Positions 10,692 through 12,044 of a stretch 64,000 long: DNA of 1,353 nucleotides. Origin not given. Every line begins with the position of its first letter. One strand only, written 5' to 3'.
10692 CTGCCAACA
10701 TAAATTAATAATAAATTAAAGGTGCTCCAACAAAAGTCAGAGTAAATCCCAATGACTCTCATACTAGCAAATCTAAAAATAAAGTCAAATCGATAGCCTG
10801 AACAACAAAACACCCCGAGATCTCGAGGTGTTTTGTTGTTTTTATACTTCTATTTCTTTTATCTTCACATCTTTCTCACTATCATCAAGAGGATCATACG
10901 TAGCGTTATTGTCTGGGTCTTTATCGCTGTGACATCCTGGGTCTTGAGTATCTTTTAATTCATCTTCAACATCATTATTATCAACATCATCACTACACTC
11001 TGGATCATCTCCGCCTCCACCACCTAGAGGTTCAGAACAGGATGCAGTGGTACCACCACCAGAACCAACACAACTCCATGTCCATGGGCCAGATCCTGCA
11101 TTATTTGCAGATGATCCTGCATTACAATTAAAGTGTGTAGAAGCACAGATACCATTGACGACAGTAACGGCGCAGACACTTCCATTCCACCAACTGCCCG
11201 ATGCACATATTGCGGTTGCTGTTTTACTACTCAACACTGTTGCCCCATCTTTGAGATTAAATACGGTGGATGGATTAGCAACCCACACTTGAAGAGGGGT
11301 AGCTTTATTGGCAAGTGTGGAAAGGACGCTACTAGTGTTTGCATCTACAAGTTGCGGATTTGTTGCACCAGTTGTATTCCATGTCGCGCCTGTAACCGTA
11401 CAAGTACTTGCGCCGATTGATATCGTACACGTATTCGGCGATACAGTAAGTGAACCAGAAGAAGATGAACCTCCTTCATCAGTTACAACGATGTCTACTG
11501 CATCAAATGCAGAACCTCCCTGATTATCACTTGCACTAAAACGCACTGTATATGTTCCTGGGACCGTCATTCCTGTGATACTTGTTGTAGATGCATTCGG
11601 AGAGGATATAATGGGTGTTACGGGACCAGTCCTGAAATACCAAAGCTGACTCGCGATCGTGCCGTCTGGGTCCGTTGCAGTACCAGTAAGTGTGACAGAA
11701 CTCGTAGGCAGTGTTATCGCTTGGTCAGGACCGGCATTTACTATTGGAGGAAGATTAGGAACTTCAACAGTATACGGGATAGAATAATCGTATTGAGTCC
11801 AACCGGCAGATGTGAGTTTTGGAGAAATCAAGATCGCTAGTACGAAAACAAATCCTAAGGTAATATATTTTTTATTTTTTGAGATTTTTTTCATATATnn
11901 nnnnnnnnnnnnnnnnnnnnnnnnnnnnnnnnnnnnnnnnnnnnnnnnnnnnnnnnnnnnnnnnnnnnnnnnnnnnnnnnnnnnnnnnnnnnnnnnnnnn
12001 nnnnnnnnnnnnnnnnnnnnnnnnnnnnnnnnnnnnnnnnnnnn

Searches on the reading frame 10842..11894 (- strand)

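Call 8: search_protein_families(library=pfam, proteins=[window:10842-11894:-], max_evalue=0.001)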
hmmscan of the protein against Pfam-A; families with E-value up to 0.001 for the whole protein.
window:10842-11894:- (350 aa): 3 families
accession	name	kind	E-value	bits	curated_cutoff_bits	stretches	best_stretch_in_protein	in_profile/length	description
PF22352.2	K319L-like_PKD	-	1.8e-16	60.3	27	1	54-137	1-84/84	K319L-like, PKD domain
PF00801.26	PKD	-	0.00027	21.3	23.5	1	65-129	15-73/80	PKD domain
PF18911.6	PKD_4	-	0.00039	20.9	27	1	47-129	1-76/85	PKD domain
